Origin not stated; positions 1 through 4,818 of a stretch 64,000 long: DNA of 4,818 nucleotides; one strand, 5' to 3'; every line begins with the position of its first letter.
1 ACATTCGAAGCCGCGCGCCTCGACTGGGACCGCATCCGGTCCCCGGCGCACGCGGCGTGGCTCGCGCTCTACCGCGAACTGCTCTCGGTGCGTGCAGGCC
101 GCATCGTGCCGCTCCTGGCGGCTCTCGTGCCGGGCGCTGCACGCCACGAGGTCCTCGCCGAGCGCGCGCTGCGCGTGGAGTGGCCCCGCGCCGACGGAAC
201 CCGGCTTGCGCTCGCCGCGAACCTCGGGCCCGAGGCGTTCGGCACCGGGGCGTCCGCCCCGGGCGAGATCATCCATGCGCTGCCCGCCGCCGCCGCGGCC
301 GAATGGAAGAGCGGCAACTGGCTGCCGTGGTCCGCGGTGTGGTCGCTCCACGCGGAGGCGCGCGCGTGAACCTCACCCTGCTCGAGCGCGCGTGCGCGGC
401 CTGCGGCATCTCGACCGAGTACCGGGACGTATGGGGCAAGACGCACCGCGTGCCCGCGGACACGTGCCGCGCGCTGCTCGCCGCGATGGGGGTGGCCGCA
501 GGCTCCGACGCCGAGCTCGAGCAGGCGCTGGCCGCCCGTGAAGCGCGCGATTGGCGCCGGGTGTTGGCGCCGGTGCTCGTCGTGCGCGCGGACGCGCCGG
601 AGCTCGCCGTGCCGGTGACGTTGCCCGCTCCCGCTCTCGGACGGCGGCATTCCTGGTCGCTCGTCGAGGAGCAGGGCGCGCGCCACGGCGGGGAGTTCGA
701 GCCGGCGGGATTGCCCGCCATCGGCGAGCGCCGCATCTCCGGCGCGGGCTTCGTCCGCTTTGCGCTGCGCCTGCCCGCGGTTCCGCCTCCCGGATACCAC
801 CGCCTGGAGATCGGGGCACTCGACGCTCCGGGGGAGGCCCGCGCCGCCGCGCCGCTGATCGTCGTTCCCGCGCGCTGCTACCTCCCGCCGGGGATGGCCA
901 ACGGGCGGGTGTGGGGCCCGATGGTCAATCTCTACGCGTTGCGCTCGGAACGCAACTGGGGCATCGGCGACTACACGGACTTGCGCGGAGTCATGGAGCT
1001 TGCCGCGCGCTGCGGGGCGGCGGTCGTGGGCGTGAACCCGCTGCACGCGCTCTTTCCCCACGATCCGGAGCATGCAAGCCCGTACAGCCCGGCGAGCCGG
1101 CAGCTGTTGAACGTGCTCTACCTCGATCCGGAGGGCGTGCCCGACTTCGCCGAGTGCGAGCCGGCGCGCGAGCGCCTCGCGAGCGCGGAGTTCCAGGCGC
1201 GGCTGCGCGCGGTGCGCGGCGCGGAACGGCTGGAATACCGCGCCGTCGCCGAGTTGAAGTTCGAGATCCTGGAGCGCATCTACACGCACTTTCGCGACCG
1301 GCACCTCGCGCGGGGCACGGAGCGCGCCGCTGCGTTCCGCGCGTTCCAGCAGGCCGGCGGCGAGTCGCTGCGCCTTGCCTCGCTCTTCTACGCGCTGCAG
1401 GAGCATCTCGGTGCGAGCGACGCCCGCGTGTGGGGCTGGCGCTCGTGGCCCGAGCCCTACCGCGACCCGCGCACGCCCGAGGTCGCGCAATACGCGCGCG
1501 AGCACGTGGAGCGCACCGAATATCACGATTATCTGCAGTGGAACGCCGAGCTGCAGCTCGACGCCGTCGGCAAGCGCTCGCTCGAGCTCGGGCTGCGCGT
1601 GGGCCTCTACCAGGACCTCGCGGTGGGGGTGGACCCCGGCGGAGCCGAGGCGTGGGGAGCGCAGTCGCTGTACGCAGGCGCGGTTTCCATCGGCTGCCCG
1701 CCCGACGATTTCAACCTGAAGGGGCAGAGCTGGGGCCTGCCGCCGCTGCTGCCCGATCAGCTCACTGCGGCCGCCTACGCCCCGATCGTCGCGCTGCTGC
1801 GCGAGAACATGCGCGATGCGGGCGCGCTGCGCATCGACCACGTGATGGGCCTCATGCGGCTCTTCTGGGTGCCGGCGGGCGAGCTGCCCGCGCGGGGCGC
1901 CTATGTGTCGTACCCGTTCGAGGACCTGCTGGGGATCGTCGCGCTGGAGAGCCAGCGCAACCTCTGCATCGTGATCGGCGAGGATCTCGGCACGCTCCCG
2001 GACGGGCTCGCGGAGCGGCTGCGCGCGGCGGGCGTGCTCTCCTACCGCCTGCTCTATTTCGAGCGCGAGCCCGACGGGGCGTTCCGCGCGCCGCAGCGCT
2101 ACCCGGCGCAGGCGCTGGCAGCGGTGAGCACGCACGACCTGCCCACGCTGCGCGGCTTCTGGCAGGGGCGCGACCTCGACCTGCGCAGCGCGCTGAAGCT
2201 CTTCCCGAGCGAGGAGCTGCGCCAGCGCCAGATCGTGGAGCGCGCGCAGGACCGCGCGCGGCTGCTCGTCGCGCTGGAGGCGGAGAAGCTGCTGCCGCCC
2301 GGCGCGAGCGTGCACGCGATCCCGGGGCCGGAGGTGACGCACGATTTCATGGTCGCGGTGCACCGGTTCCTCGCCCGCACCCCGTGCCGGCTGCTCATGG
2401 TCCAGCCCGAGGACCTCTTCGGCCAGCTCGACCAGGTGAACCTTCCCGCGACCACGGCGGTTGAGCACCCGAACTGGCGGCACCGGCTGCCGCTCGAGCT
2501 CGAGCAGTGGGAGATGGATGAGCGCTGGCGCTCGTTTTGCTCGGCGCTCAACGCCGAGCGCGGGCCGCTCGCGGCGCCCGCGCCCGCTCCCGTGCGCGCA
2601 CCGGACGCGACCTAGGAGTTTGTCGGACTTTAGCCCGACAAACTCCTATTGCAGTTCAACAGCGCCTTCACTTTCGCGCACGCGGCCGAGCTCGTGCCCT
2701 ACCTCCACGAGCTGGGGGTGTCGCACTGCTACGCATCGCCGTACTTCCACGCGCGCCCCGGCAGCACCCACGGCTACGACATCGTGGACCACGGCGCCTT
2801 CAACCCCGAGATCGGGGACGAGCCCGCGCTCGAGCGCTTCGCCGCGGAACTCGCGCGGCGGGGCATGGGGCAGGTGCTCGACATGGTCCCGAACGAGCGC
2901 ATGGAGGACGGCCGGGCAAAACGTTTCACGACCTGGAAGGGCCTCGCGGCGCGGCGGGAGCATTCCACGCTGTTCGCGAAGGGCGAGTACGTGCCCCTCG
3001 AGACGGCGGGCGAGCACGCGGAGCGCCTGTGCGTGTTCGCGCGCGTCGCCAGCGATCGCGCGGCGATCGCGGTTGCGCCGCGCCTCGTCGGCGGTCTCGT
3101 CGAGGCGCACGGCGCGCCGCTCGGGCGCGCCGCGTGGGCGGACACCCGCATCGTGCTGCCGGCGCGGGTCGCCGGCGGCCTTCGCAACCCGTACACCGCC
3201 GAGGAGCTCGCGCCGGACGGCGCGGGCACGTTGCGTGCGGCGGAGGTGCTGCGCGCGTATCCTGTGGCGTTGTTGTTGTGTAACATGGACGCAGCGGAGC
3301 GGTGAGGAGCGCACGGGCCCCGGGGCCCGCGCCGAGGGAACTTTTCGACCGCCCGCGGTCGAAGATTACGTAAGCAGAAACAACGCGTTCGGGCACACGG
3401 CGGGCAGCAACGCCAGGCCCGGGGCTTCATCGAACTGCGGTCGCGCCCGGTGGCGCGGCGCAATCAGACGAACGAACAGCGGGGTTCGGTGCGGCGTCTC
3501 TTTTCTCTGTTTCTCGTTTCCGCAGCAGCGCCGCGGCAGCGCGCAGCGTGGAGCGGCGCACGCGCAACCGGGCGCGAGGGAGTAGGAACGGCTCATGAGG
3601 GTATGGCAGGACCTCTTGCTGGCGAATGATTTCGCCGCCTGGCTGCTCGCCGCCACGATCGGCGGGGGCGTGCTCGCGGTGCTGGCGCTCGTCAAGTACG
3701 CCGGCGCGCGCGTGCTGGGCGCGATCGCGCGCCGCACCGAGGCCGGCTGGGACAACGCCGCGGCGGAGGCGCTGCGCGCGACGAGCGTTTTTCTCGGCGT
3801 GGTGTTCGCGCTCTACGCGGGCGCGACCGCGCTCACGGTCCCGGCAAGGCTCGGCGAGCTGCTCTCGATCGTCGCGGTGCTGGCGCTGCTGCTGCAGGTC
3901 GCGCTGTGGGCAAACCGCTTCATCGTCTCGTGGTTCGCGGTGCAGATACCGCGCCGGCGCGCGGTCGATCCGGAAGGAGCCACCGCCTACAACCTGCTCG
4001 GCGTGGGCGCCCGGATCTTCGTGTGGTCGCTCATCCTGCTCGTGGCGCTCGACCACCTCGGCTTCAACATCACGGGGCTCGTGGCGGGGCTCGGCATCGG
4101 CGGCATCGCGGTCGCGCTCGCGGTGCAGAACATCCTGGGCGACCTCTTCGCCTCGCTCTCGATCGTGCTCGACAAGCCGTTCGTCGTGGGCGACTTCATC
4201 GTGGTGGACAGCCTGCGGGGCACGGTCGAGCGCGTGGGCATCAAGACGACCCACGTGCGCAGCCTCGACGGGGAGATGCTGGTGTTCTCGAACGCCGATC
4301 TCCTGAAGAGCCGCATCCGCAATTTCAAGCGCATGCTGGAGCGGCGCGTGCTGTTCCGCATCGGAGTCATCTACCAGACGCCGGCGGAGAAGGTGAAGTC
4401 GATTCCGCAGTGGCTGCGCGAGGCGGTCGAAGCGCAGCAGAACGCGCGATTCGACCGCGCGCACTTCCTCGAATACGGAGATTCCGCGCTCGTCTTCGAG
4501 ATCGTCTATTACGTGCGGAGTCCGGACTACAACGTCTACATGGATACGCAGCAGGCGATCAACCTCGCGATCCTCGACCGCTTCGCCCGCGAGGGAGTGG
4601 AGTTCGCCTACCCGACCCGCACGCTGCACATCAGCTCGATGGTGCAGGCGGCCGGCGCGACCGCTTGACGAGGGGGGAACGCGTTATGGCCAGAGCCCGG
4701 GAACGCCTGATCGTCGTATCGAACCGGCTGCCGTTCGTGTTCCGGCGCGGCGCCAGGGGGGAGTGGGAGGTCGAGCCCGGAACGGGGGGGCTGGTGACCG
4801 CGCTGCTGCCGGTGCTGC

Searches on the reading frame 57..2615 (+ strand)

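Call 56: search_protein_families(library=pfam, proteins=[window:57-2615:+], max_evalue=0.00001)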
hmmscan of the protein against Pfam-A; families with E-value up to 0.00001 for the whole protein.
window:57-2615:+ (852 aa): 2 families
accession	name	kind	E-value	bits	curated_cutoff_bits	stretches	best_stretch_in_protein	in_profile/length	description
PF02446.23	Glyco_hydro_77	-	3.9e-107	359.4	25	1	290-812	1-460/465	4-alpha-glucanotransferase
PF21226.3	MalQ_N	-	1.4e-14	54.6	24.1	1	170-271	1-91/91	MalQ N-terminal beta sandwich domain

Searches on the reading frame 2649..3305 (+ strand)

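Call 56: search_protein_families(library=pfam, proteins=[window:2649-3305:+], max_evalue=0.00001)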
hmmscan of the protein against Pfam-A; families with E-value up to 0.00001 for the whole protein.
window:2649-3305:+ (218 aa): 1 family
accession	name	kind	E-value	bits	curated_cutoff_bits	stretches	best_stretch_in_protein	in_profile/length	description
PF00128.31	Alpha-amylase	-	5.1e-10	39.6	22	1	16-83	25-91/446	Alpha amylase, catalytic domain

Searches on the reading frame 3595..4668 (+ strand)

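Call 56: search_protein_families(library=pfam, proteins=[window:3595-4668:+], max_evalue=0.00001)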
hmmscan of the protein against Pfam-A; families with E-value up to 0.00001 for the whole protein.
window:3595-4668:+ (357 aa): 3 families
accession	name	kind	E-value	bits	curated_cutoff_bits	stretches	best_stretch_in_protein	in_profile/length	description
PF00924.24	MS_channel_2nd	-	1.5e-16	60.7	20.2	1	179-246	1-68/68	Mechanosensitive ion channel, beta-domain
PF21082.3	MS_channel_3rd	-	3.7e-12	46.9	21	1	253-337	2-88/88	Mechanosensitive ion channel MscS, C-terminal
PF21088.3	MS_channel_1st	-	6.1e-09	36.1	23.1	1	140-178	4-42/42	Mechanosensitive ion channel, transmembrane helices 2/3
